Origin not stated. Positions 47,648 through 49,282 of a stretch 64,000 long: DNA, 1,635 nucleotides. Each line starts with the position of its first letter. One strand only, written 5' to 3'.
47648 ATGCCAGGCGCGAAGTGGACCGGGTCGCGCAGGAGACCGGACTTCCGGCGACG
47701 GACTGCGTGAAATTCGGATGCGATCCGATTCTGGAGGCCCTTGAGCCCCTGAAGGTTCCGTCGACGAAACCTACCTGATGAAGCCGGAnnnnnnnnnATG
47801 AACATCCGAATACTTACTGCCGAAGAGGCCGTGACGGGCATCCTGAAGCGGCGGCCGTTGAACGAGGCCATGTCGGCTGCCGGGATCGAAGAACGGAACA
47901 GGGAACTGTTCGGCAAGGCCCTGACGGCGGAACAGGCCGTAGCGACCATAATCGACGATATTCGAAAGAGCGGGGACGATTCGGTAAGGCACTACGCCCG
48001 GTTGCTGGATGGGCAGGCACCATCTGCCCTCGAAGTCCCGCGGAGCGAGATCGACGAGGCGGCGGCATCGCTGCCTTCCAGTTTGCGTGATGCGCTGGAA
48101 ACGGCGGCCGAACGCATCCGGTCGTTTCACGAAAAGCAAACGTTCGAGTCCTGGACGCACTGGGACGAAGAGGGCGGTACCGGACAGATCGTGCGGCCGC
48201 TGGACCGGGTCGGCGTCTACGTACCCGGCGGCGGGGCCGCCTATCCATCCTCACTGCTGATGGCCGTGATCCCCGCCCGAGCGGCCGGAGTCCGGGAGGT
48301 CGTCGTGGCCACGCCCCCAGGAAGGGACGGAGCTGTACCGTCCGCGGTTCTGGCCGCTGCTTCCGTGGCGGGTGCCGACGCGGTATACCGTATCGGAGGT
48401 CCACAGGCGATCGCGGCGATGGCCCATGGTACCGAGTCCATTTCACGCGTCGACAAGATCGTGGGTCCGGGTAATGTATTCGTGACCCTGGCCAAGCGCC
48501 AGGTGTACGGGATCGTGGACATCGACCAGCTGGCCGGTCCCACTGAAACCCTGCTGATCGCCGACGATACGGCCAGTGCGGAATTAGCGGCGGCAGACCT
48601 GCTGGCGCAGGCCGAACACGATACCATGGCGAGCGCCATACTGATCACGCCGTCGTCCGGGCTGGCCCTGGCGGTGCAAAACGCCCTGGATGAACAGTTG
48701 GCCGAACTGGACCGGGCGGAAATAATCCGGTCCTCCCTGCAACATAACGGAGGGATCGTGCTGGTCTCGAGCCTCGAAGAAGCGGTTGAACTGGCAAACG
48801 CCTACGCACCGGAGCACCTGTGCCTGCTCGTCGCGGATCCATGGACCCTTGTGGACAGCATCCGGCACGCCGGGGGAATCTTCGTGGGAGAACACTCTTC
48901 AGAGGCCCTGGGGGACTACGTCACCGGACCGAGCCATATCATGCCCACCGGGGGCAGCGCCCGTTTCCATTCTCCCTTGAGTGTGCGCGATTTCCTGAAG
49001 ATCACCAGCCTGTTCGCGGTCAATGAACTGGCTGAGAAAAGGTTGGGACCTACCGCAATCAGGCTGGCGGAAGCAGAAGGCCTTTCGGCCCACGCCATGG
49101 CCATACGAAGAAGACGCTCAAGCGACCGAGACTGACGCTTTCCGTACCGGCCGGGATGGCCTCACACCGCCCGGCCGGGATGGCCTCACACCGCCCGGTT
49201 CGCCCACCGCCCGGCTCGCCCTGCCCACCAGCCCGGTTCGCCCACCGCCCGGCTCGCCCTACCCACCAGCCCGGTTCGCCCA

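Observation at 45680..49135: Tightly coupled Gfo/Idh/MocA - DUF1611 - HisD-family operon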

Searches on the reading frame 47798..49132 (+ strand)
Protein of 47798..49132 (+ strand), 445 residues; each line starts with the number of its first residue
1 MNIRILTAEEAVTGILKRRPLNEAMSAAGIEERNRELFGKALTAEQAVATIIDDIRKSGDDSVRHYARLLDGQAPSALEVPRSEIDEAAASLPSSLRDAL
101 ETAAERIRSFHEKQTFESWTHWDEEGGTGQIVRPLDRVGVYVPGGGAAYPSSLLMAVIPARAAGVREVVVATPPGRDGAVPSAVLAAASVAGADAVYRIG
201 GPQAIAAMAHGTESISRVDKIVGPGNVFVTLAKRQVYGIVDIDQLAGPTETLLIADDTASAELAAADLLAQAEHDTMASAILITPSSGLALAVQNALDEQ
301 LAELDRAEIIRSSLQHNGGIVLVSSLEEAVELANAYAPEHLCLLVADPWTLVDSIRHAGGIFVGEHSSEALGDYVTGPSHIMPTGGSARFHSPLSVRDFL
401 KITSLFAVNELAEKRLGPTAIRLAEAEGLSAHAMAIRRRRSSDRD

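Call 6: search_protein_families(library=pfam, proteins=[window:47798-49132:+])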
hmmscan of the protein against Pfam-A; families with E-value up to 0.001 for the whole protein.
window:47798-49132:+ (445 aa): 1 family
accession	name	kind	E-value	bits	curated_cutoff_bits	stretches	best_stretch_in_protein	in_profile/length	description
PF00815.25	Histidinol_dh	-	2.4e-156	521.3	27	1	43-439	10-410/411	Histidinol dehydrogenase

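Call 7: search_protein_families(library=ncbifam, proteins=[window:47798-49132:+])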
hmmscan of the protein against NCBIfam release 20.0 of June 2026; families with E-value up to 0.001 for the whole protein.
window:47798-49132:+ (445 aa): 2 families
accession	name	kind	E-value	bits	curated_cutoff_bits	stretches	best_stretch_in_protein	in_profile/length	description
TIGR00069.1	hisD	equivalog_domain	2e-154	514.6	243.8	1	48-439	1-393/393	histidinol dehydrogenase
NF010343.0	PRK13770.1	equivalog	2.4e-106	356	647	1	47-441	24-416/416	histidinol dehydrogenase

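Call 9: find_homologous_proteins(query=window:47798-49132:+)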
Query window:47798-49132:+ (445 aa): 8000 proteins with E <= 0.001 among 8000 candidates; the best 120 are listed.
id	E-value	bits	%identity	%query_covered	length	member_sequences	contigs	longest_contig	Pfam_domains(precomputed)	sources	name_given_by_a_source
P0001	1.3e-273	925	98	100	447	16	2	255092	PF00815.26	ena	-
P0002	7.8e-266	900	95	100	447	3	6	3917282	PF00815.26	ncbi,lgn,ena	-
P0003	1.3e-250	850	89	100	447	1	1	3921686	PF00815.26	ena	-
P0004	4.3e-248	841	89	100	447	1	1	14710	PF00815.26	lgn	-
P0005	3.3e-245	832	88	100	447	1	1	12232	PF00815.26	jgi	-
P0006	5.8e-245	831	88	100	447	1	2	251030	PF00815.26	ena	-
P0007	8.9e-243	824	87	100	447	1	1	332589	PF00815.26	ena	-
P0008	7.2e-238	808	86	100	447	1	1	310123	PF00815.26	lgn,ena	-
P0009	9.6e-237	804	84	100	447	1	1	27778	PF00815.26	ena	-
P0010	1.0e-236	804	85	100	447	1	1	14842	PF00815.26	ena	-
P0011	1.3e-236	803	85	100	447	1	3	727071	PF00815.26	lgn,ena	-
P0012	1.9e-236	803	85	100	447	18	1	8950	PF00815.26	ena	-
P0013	5.7e-235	798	85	100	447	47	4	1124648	PF00815.26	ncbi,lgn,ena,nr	ncbi:MAG: histidinol dehydrogenase [Gemmatimonadetes bacterium]|nr:histidinol dehydrogenase [Gemmati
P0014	9.1e-235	797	85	100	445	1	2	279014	PF00815.26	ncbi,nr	ncbi:MAG: histidinol dehydrogenase [Gemmatimonadetes bacterium]|nr:histidinol dehydrogenase [Gemmati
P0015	1.1e-234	797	83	98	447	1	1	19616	PF00815.26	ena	-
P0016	1.1e-233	794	83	100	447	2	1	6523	PF00815.26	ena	-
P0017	3.3e-233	792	84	100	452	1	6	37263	PF00815.26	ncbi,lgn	-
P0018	4.4e-233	792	83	98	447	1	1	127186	PF00815.26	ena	-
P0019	6.1e-233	791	83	100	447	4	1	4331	PF00815.26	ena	-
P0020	8.7e-233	791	83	100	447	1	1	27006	PF00815.26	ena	-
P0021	1.1e-232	791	82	100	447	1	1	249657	PF00815.26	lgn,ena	-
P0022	1.4e-232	790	85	100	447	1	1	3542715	PF00815.26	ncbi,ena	-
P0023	1.6e-232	790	84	100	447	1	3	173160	PF00815.26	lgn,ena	-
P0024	1.7e-232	790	82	100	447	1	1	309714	PF00815.26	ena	-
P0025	3.0e-232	789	84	100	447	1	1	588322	PF00815.26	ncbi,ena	-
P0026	3.7e-232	789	82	100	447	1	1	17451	PF00815.26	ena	-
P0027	3.9e-232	789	82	100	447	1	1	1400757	PF00815.26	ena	-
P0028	2.6e-231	786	84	100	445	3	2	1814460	PF00815.26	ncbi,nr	ncbi:MAG: histidinol dehydrogenase [Gemmatimonadetes bacterium]|nr:histidinol dehydrogenase [Gemmati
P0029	1.1e-230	784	84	100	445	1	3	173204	PF00815.26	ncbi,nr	ncbi:MAG: histidinol dehydrogenase [Gemmatimonadetes bacterium]|nr:histidinol dehydrogenase [Gemmati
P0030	1.8e-230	783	84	100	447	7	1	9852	PF00815.26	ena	-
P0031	3.8e-229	779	83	100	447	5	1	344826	PF00815.26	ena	-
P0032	4.7e-229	779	83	100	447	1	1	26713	PF00815.26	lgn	-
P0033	1.5e-228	777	82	100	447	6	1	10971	PF00815.26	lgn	-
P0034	2.8e-228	776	82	100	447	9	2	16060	PF00815.26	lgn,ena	-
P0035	2.6e-227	773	82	100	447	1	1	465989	PF00815.26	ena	-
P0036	6.3e-227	772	82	100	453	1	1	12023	PF00815.26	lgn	-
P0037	6.6e-226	768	80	100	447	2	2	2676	PF00815.26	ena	-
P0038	2.7e-225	766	80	100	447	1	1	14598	PF00815.26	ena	-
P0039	8.1e-225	765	81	100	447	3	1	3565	PF00815.26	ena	-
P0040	1.6e-223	760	80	100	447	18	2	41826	PF00815.26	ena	-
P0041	9.7e-222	755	79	100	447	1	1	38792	PF00815.26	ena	-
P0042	6.5e-214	729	77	100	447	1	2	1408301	PF00815.26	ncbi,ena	-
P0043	1.8e-206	704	73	99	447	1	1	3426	PF00815.26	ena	-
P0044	1.5e-205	701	73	99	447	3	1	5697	PF00815.26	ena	-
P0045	4.0e-186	637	84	80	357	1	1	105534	PF00815.26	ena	-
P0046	1.7e-182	625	67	98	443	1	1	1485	PF00815.26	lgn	-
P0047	9.2e-181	620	63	100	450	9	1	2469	PF00815.26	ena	-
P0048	1.0e-177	610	64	99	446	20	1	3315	PF00815.26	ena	-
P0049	1.4e-176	606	64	99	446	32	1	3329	PF00815.26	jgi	jgi:histidinol dehydrogenase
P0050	3.3e-175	601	66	98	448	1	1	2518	PF00815.26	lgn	-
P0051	4.5e-175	601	66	98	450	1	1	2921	PF00815.26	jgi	jgi:histidinol dehydrogenase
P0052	6.3e-175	600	66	98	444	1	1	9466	PF00815.26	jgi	jgi:histidinol dehydrogenase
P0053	1.4e-174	599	64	98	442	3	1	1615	PF00815.26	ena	-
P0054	2.9e-174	598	65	98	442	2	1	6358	PF00815.26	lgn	-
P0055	1.0e-173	596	62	100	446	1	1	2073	PF00815.26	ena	-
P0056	1.1e-173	596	62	100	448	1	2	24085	PF00815.26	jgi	jgi:histidinol dehydrogenase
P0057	1.3e-173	596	62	100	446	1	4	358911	PF00815.26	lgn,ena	-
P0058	1.5e-173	596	61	100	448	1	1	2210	PF00815.26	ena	-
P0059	1.7e-173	596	61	100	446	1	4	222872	PF00815.26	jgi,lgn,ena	-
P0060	4.6e-173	594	61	100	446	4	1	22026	PF00815.26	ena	-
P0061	3.2e-172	591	64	98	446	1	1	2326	PF00815.26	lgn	-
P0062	6.6e-172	590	61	99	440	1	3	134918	PF00815.26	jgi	-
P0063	3.2e-171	588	63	98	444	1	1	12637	PF00815.26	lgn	-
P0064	1.7e-170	586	64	99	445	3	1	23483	PF00815.26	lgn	-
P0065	2.2e-168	579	63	98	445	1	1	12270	PF00815.26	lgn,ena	-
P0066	4.0e-165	568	62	98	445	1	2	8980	PF00815.26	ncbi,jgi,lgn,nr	ncbi:MAG: histidinol dehydrogenase [candidate division Zixibacteria bacterium]|nr:histidinol dehydro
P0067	5.3e-165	568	62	99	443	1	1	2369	PF00815.26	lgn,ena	-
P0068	1.1e-164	567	60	99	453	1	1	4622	PF00815.26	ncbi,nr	ncbi:MAG: histidinol dehydrogenase [Candidatus Latescibacteria bacterium]|nr:histidinol dehydrogenas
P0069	1.4e-164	566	60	99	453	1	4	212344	PF00815.26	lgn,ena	-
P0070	8.3e-163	560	61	99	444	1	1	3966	PF00815.26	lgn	-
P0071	5.4e-160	551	60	99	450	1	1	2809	PF00815.26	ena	-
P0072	1.4e-157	543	59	98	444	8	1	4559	PF00815.26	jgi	-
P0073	1.6e-156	540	59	99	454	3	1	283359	PF00815.26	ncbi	-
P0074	4.4e-156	538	61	99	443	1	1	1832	PF00815.26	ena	-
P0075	1.8e-155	536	60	98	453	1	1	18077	PF00815.26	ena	-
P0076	4.4e-155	535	59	100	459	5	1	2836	PF00815.26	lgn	-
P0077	4.7e-155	535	60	96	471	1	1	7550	PF00815.26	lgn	-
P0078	8.8e-155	534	59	99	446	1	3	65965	PF00815.26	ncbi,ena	-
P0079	1.5e-154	533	58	100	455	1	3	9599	PF00815.26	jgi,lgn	jgi:histidinol dehydrogenase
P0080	2.2e-154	533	56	98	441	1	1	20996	PF00815.26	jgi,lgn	-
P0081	2.7e-154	532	61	97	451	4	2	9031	PF00815.26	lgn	-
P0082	2.7e-154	532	56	99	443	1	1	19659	PF00815.26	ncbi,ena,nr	ncbi:MAG TPA: histidinol dehydrogenase [Chloroflexota bacterium]|nr:histidinol dehydrogenase [Chloro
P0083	3.9e-154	532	58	98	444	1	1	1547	PF00815.26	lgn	-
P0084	4.3e-154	532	56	99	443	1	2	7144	PF00815.26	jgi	-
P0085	8.5e-154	531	61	91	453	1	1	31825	PF00815.26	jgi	jgi:histidinol dehydrogenase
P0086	1.1e-153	530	59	98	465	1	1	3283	PF00815.26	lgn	-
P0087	1.7e-153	530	60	97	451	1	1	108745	PF00815.26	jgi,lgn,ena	-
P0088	2.4e-153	529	56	99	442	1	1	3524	PF00815.26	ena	-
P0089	2.4e-153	529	59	98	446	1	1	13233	PF00815.26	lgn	-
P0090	2.9e-153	529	60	97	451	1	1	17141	PF00815.26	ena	-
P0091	3.3e-153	529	59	97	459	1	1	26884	PF00815.26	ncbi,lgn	-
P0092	3.3e-153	529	58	96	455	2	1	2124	PF00815.26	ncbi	-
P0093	3.5e-153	529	57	99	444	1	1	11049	PF00815.26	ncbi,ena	-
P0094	3.6e-153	529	57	96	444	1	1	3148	PF00815.26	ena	-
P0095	4.6e-153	528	58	96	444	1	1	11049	PF00815.26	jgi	jgi:histidinol dehydrogenase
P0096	4.8e-153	528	60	98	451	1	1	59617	PF00815.26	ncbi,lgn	-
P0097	5.4e-153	528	60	97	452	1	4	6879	PF00815.26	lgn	-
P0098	7.9e-153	528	60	96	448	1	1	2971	PF00815.26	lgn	-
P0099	8.6e-153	527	59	98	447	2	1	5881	PF00815.26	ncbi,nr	ncbi:MAG TPA: histidinol dehydrogenase [Anaerolineae bacterium]|nr:histidinol dehydrogenase [Anaerol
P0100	1.2e-152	527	56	99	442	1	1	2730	PF00815.26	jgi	jgi:histidinol dehydrogenase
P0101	1.7e-152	527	59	98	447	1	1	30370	PF00815.26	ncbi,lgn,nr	ncbi:MAG: histidinol dehydrogenase [Chloroflexi bacterium]|nr:histidinol dehydrogenase [Chloroflexot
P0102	1.7e-152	526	59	97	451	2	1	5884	PF00815.26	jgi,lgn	jgi:histidinol dehydrogenase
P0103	1.9e-152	526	58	98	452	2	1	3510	PF00815.26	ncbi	-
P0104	2.1e-152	526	61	91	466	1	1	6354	PF00815.26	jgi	jgi:histidinol dehydrogenase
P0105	2.3e-152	526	87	65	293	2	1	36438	PF00815.26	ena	-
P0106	2.5e-152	526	58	96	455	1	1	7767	PF00815.26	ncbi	ncbi:MAG: histidinol dehydrogenase [Anaerolineae bacterium]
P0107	2.6e-152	526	58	99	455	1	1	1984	PF00815.26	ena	-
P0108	2.8e-152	526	61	91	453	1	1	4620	PF00815.26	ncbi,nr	ncbi:MAG: histidinol dehydrogenase [Chloroflexi bacterium]|nr:histidinol dehydrogenase [Chloroflexot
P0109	2.8e-152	526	61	91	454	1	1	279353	PF00815.26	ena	-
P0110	3.6e-152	525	59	96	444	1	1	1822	PF00815.26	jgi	jgi:histidinol dehydrogenase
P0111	6.0e-152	525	60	97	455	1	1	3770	PF00815.26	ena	-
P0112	6.9e-152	524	58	98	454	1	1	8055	PF00815.26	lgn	-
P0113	7.8e-152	524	60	96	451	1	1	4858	PF00815.26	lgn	-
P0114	8.8e-152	524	58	98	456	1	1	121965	PF00815.26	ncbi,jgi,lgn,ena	-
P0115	9.0e-152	524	59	98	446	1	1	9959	PF00815.26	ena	-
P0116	1.0e-151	524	58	99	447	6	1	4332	PF00815.26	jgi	jgi:histidinol dehydrogenase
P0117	1.2e-151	524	58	99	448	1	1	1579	PF00815.26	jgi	jgi:histidinol dehydrogenase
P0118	1.3e-151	524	58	97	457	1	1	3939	PF00815.26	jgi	jgi:histidinol dehydrogenase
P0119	1.4e-151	523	59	98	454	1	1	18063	PF00815.26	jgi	jgi:histidinol dehydrogenase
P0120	1.6e-151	523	56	97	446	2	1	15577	PF00815.26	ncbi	-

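Call 11: find_encoding_contigs(protein=P0002, flank=10000, max_places=3)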
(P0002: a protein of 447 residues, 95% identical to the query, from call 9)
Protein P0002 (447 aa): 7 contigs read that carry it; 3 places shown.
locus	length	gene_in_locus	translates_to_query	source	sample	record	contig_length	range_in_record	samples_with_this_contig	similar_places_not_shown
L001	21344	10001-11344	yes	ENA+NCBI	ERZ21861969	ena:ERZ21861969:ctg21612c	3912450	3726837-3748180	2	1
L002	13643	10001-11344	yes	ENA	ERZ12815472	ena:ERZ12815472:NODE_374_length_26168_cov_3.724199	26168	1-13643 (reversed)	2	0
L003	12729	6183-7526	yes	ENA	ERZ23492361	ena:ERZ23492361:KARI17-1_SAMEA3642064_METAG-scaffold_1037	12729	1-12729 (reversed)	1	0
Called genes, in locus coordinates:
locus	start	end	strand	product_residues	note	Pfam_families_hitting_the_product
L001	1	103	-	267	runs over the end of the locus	-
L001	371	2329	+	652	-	PF20581:DUF6785, PF20580:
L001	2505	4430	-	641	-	PF20581:DUF6785, PF20580:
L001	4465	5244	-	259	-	PF00106:adh_short, PF08659:KR, PF23441:SDR, PF13561:adh_short_C2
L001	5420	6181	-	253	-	PF01261:AP_endonuc_2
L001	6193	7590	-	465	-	PF00884:Sulfatase, PF01663:Phosphodiest, PF16347:SGSH_C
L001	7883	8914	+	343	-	PF01408:GFO_IDH_MocA, PF22725:GFO_IDH_MocA_C3, PF02894:GFO_IDH_MocA_C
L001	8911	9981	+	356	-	PF17396:DUF1611_N, PF07755:DUF1611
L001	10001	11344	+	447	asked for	PF00815:Histidinol_dh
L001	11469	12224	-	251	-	PF03328:HpcH_HpaI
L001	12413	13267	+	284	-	PF01738:DLH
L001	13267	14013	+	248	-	PF05721:PhyH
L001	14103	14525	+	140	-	PF01502:PRA-CH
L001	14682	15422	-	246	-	PF05721:PhyH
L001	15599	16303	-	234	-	PF00106:adh_short, PF08659:KR (faint), PF13561:adh_short_C2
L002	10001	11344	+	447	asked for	PF00815:Histidinol_dh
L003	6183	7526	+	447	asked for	PF00815:Histidinol_dh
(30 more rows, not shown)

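Call 12: find_encoding_contigs(protein=P0042, flank=10000, max_places=3)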
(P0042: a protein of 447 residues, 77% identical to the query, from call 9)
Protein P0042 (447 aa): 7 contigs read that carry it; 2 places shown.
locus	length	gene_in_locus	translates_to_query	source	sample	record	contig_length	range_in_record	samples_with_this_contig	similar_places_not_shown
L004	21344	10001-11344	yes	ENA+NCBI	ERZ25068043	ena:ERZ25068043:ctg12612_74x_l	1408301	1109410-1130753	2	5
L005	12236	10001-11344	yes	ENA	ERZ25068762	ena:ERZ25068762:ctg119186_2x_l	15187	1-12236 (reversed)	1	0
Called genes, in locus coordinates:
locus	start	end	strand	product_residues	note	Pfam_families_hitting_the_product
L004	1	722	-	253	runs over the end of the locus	PF13085:Fer2_3, PF12838:Fer4_7 (faint), PF13183:Fer4_8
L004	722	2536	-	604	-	PF00890:FAD_binding_2, PF03486:HI0933_like (faint), PF07992:Pyr_redox_2 (faint), PF02910:Succ_DH_flav_C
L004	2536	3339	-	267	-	-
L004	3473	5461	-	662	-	PF20581:DUF6785, PF20580:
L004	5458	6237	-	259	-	PF00106:adh_short, PF08659:KR, PF23441:SDR, PF13561:adh_short_C2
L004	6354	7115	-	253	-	PF01261:AP_endonuc_2 (weak)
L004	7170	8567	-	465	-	PF00884:Sulfatase, PF01663:Phosphodiest, PF16347:SGSH_C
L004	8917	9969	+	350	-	PF17396:DUF1611_N, PF07755:DUF1611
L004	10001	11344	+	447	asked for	PF00815:Histidinol_dh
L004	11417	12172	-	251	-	PF03328:HpcH_HpaI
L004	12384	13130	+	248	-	PF05721:PhyH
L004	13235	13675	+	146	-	PF01502:PRA-CH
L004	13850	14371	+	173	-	PF01936:NYN (weak)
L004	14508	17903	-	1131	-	PF00176:SNF2-rel_dom, PF04851:ResIII, PF00271:Helicase_C, PF04471:Mrr_cat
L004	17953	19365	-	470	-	PF15611:EH_Signature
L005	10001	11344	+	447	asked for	PF00815:Histidinol_dh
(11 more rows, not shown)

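Call 13: find_encoding_contigs(protein=P0057, flank=10000, max_places=2)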
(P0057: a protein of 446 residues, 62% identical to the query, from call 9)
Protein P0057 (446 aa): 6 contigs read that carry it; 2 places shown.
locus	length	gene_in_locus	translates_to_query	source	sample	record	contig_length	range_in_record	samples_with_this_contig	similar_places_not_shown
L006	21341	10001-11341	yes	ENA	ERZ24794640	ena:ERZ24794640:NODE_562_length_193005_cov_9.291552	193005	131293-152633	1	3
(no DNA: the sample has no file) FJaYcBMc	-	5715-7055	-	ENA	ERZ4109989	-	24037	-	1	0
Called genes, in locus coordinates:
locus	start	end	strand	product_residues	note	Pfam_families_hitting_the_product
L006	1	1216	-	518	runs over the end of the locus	PF01425:Amidase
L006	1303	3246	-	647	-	PF20581:DUF6785, PF20580:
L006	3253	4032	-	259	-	PF00106:adh_short, PF08659:KR, PF13561:adh_short_C2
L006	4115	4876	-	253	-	PF01261:AP_endonuc_2 (weak)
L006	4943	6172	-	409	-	PF07690:MFS_1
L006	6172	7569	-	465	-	PF00884:Sulfatase, PF01663:Phosphodiest, PF16347:SGSH_C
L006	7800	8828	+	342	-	PF01408:GFO_IDH_MocA, PF22725:GFO_IDH_MocA_C3, PF02894:GFO_IDH_MocA_C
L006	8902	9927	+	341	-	PF17396:DUF1611_N, PF07755:DUF1611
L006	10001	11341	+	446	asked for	PF00815:Histidinol_dh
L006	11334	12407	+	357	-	PF02615:Ldh_2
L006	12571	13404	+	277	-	PF02811:PHP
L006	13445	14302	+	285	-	PF00149:Metallophos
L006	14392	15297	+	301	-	PF05721:PhyH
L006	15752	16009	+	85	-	PF05050:Methyltransf_21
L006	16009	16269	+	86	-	-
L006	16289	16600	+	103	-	-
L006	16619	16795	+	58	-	-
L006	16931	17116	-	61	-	-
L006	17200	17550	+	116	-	PF23678:YqhI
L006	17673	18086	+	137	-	PF00326:Peptidase_S9 (faint), PF01738:DLH, PF02129:Peptidase_S15 (weak), PF08840:BAAT_C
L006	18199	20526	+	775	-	PF01804:Penicil_amidase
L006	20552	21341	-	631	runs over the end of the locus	PF00270:DEAD, PF00271:Helicase_C, PF16124:RecQ_Zn_bind, PF09382:RQC, PF00570:HRDC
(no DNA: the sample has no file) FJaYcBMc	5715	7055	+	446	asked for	PF00815:Histidinol_dh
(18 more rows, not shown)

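Call 14: find_encoding_contigs(protein=P0062, flank=10000, max_places=2)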
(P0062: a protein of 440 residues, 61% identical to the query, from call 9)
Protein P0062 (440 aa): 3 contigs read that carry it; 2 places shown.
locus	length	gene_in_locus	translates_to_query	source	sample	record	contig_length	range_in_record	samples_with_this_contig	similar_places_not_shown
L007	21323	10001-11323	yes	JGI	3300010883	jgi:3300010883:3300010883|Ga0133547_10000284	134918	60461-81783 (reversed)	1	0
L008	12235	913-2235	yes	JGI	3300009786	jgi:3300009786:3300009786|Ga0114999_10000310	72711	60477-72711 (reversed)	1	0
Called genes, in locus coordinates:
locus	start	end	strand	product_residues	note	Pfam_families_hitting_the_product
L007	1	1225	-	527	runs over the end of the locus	PF01425:Amidase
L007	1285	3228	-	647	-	PF20581:DUF6785, PF20580:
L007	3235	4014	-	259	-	PF00106:adh_short, PF08659:KR, PF13561:adh_short_C2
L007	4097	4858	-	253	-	PF01261:AP_endonuc_2 (weak)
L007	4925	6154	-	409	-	PF07690:MFS_1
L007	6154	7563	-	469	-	PF00884:Sulfatase, PF01663:Phosphodiest, PF16347:SGSH_C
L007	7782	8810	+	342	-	PF01408:GFO_IDH_MocA, PF22725:GFO_IDH_MocA_C3, PF02894:GFO_IDH_MocA_C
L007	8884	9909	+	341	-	PF17396:DUF1611_N, PF07755:DUF1611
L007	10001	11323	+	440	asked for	PF00815:Histidinol_dh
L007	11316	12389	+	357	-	PF02615:Ldh_2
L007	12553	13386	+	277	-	PF02811:PHP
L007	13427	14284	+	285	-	PF00149:Metallophos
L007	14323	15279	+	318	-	PF05721:PhyH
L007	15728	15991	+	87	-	PF05050:Methyltransf_21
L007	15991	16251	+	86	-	-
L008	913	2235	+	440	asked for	PF00815:Histidinol_dh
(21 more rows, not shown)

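Call 15: find_encoding_contigs(protein=P0069, flank=10000, max_places=2)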
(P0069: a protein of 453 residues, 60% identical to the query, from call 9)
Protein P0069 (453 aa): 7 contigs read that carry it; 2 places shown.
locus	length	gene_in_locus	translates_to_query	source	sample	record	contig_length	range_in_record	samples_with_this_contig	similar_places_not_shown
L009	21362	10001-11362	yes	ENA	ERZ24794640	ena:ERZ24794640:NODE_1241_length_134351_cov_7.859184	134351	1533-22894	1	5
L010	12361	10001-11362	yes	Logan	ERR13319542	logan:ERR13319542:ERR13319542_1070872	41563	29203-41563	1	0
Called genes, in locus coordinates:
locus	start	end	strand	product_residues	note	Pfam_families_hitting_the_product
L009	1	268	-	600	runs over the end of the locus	?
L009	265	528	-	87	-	PF01155:HypA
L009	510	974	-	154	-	PF01750:HycI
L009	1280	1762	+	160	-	-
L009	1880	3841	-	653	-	PF20581:DUF6785, PF20580:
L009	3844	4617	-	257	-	PF00106:adh_short, PF08659:KR, PF23441:SDR (faint), PF13561:adh_short_C2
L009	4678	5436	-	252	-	PF01261:AP_endonuc_2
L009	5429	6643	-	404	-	PF07690:MFS_1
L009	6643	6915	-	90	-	-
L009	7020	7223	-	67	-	-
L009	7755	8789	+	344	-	PF01408:GFO_IDH_MocA, PF03447:NAD_binding_3 (weak), PF22725:GFO_IDH_MocA_C3, PF02894:GFO_IDH_MocA_C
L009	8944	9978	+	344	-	PF17396:DUF1611_N, PF07755:DUF1611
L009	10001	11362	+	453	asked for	PF00815:Histidinol_dh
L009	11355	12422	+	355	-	PF02615:Ldh_2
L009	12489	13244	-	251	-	PF03328:HpcH_HpaI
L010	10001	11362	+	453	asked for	PF00815:Histidinol_dh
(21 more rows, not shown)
